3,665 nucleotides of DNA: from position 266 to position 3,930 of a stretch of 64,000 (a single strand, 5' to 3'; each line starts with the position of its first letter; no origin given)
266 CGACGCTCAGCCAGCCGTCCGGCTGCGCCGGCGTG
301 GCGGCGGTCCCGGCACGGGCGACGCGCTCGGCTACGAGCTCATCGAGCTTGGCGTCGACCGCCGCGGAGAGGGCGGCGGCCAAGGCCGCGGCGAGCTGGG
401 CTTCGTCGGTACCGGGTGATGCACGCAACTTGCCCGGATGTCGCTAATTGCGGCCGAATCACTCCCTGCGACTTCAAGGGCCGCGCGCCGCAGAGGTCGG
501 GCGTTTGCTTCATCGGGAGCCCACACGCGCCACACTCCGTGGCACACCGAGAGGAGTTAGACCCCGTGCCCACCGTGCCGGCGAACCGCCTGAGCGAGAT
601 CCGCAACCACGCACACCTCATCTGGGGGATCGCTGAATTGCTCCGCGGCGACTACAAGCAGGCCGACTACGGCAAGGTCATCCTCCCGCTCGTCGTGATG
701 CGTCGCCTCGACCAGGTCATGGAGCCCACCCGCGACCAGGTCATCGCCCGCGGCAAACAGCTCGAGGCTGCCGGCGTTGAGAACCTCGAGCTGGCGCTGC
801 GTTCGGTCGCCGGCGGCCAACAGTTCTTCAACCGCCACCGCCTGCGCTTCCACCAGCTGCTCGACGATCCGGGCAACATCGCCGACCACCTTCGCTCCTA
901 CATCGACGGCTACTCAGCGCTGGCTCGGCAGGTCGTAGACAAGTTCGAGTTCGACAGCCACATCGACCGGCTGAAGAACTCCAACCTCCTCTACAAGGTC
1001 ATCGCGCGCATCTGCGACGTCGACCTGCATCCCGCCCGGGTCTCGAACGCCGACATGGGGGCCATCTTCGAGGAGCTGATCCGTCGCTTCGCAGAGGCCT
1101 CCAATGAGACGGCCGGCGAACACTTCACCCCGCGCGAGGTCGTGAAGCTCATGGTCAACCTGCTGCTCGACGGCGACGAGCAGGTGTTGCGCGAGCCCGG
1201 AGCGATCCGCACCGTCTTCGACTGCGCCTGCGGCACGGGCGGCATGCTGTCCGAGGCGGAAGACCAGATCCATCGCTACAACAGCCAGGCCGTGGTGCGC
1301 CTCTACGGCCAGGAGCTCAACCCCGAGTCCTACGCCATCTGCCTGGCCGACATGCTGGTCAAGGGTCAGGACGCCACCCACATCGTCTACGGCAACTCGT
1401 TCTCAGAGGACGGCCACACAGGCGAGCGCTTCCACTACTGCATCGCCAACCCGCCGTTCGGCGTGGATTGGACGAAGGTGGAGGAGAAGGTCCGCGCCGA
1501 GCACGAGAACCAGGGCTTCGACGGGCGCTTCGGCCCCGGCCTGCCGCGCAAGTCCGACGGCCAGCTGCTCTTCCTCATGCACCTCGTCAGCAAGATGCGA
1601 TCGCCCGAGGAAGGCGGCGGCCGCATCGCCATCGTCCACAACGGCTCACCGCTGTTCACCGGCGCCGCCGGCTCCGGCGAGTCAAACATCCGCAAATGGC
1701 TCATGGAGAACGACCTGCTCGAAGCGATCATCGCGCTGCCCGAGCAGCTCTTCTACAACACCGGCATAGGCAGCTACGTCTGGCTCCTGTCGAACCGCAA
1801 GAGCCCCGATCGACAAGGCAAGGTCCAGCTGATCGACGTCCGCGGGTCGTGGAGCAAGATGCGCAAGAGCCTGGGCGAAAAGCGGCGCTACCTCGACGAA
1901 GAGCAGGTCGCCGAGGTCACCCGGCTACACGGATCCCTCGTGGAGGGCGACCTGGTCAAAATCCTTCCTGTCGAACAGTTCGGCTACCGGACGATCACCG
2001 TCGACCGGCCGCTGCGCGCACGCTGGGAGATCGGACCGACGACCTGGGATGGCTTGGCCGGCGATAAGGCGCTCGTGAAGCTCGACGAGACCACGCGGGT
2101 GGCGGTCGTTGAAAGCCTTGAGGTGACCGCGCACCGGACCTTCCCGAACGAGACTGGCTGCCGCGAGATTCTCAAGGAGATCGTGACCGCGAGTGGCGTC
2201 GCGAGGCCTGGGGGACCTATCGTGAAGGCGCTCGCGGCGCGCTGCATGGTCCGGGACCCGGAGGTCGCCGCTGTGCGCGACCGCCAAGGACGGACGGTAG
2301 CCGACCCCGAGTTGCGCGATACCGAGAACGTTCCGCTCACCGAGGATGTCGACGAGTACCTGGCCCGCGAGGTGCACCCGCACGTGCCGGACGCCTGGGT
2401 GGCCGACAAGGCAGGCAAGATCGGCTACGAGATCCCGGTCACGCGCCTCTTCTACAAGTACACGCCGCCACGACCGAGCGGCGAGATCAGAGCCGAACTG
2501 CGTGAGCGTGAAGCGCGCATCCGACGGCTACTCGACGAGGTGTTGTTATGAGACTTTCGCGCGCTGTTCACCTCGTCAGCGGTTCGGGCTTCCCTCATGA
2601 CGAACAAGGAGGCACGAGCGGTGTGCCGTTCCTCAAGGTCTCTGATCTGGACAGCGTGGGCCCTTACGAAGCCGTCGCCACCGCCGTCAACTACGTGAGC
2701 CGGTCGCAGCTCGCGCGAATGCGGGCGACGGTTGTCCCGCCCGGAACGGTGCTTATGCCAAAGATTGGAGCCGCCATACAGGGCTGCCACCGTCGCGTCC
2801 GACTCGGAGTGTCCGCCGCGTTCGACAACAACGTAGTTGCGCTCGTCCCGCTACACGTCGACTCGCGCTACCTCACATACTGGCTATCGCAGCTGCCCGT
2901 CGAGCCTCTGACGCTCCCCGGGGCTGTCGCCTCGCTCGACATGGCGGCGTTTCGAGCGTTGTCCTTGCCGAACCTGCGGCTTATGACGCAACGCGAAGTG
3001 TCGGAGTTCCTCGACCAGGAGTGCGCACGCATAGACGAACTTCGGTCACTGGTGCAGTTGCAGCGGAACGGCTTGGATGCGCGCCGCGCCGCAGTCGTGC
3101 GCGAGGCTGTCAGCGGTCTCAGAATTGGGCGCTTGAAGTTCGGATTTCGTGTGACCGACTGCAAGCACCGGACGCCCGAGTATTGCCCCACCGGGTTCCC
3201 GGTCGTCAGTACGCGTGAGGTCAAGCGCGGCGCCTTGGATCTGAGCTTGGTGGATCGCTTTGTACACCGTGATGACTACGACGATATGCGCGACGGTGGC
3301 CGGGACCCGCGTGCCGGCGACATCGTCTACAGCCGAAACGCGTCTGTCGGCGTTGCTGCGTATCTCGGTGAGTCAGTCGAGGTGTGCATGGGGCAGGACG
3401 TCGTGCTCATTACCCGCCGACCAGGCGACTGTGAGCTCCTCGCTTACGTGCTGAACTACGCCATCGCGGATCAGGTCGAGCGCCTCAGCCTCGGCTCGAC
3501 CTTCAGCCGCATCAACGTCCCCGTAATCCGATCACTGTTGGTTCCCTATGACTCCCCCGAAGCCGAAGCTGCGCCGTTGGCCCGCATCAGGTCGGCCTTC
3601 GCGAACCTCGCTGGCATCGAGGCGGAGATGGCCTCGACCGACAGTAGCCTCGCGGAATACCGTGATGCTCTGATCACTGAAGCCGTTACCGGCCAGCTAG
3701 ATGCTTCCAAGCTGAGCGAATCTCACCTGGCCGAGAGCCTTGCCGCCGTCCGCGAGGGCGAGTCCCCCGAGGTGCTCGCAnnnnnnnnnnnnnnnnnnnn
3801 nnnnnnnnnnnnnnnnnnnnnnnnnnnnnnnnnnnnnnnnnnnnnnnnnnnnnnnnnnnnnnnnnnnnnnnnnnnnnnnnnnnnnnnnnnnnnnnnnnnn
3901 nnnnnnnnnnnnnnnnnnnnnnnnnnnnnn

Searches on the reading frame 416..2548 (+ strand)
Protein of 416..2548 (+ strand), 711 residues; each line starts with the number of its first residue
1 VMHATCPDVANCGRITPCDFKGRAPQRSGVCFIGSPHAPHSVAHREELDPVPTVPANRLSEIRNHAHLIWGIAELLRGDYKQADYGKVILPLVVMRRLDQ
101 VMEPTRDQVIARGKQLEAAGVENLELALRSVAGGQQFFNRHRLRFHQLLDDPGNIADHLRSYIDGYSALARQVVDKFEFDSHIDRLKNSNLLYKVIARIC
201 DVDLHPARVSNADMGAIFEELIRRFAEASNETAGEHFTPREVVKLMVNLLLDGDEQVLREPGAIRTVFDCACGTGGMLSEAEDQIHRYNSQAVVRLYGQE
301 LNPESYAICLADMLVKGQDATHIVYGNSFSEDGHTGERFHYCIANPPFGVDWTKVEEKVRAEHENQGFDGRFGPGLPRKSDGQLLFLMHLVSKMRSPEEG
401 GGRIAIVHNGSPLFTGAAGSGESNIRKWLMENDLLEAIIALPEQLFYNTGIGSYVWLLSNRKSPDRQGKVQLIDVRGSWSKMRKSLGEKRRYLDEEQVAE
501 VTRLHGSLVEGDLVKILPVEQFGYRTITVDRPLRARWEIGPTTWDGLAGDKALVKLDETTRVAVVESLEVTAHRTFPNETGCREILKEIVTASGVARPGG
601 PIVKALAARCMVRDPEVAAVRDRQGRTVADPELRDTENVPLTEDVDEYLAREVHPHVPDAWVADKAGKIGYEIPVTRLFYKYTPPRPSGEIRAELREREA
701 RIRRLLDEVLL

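Call 5: search_protein_families(library=pfam, proteins=[window:416-2548:+], max_evalue=1)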
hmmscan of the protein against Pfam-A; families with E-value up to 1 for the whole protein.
window:416-2548:+ (711 aa): 2 families
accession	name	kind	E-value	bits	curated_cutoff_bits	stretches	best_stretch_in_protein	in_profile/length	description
PF02384.22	N6_Mtase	-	3.4e-58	197.8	20.4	1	212-503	4-270/311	N-6 DNA Methylase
PF12161.14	HsdM_N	-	2.4e-24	86.9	24.5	1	67-199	3-135/135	HsdM N-terminal domain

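Call 6: search_protein_families(library=padloc, proteins=[window:416-2548:+], max_evalue=1)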
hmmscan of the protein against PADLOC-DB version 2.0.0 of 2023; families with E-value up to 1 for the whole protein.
window:416-2548:+ (711 aa): 33 families (the best 25 are shown)
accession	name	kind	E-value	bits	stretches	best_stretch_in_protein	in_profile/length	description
PDLC03029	MTase_I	-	3.5e-258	856.5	1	61-710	5-660/661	Type I methyltransferase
PDLC03031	MTase_I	-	2.6e-46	156.3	1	67-461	11-404/834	Type I methyltransferase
PDLC03022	MTase_I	-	2.1e-37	126.9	1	189-485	142-428/857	Type I methyltransferase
PDLC03027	MTase_I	-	2.5e-36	123.5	1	191-481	114-387/810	Type I methyltransferase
PDLC03019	MTase_I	-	3.1e-36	123.1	1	211-476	147-394/932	Type I methyltransferase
PDLC03026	MTase_I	-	5e-35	119.6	1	179-484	90-381/487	Type I methyltransferase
PDLC03038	MTase_I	-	9.4e-35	117.7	1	68-475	12-395/896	Type I methyltransferase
PDLC03035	MTase_I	-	2.7e-34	116.7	1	58-487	3-414/653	Type I methyltransferase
PDLC03021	MTase_I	-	3.6e-33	113.1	1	178-460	111-377/491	Type I methyltransferase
PDLC03028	MTase_I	-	2e-30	103.6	1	61-506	725-1160/1236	Type I methyltransferase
PDLC03039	MTase_I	-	6.5e-29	98.6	1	68-475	10-393/708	Type I methyltransferase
PDLC04134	mad2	-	4.3e-28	96.4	1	147-500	201-479/492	mads_2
PDLC03032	MTase_I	-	5.6e-24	82.2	1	184-476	113-384/1001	Type I methyltransferase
PDLC03025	MTase_I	-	4.4e-23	79.8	1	159-447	90-357/569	Type I methyltransferase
PDLC03240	MTase_II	-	4.5e-23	79.8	1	70-506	13-429/511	Type II methyltransferase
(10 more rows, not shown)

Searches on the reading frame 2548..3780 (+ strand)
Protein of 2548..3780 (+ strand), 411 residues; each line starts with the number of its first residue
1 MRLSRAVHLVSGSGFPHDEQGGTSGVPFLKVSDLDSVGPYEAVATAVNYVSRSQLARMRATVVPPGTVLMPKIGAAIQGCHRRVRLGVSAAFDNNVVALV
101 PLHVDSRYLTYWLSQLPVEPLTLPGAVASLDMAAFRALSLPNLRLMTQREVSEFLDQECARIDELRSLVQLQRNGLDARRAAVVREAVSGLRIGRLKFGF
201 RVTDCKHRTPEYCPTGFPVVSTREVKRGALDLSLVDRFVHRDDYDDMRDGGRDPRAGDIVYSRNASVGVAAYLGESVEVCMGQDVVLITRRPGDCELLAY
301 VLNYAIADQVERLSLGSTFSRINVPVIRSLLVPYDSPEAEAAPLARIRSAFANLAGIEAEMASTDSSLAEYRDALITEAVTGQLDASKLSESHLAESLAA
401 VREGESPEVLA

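Call 5: search_protein_families(library=pfam, proteins=[window:2548-3780:+], max_evalue=1)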
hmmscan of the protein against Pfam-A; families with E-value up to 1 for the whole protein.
window:2548-3780:+ (411 aa): 1 family
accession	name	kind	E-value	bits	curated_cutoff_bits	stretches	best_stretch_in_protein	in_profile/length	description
PF01420.25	Methylase_S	-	0.00014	22.6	22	1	256-333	59-135/168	Type I restriction modification DNA specificity domain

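Call 6: search_protein_families(library=padloc, proteins=[window:2548-3780:+], max_evalue=1)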
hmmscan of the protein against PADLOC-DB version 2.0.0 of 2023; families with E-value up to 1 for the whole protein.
window:2548-3780:+ (411 aa): 60 families (the best 25 are shown)
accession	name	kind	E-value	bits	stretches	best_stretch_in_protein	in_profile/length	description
PDLC03162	Specificity_I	-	8.8e-30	101.8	2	207-387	236-417/431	Type I specificity subunit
PDLC03105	Specificity_I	-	3.1e-26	90.8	2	198-386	249-437/448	Type I specificity subunit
PDLC03072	Specificity_I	-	2.3e-23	80.9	2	253-387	300-440/448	Type I specificity subunit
PDLC03070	Specificity_I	-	8.8e-18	62.5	2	193-386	235-431/435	Type I specificity subunit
PDLC03086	Specificity_I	-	1.8e-17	61.5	2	204-337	25-160/458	Type I specificity subunit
PDLC03189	Specificity_I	-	1.6e-15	54.9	2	255-388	69-201/459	Type I specificity subunit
PDLC03169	Specificity_I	-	2e-15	55.1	1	5-341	17-376/461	Type I specificity subunit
PDLC03118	Specificity_I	-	4.3e-15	53.8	1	202-334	24-154/416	Type I specificity subunit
PDLC03073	Specificity_I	-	1.8e-14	51.7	3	200-385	29-218/437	Type I specificity subunit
PDLC03142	Specificity_I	-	4.9e-14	50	2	48-189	96-242/483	Type I specificity subunit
PDLC03068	Specificity_I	-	9.4e-14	49.4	2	205-338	20-153/403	Type I specificity subunit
PDLC03177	Specificity_I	-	2.6e-13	47.6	1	197-334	12-151/402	Type I specificity subunit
PDLC03079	Specificity_I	-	7.7e-13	46.4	2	32-190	51-215/470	Type I specificity subunit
PDLC03060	Specificity_I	-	1.9e-12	44.9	2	202-331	213-342/398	Type I specificity subunit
PDLC03093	Specificity_I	-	3.4e-12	44.1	2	102-193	96-187/374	Type I specificity subunit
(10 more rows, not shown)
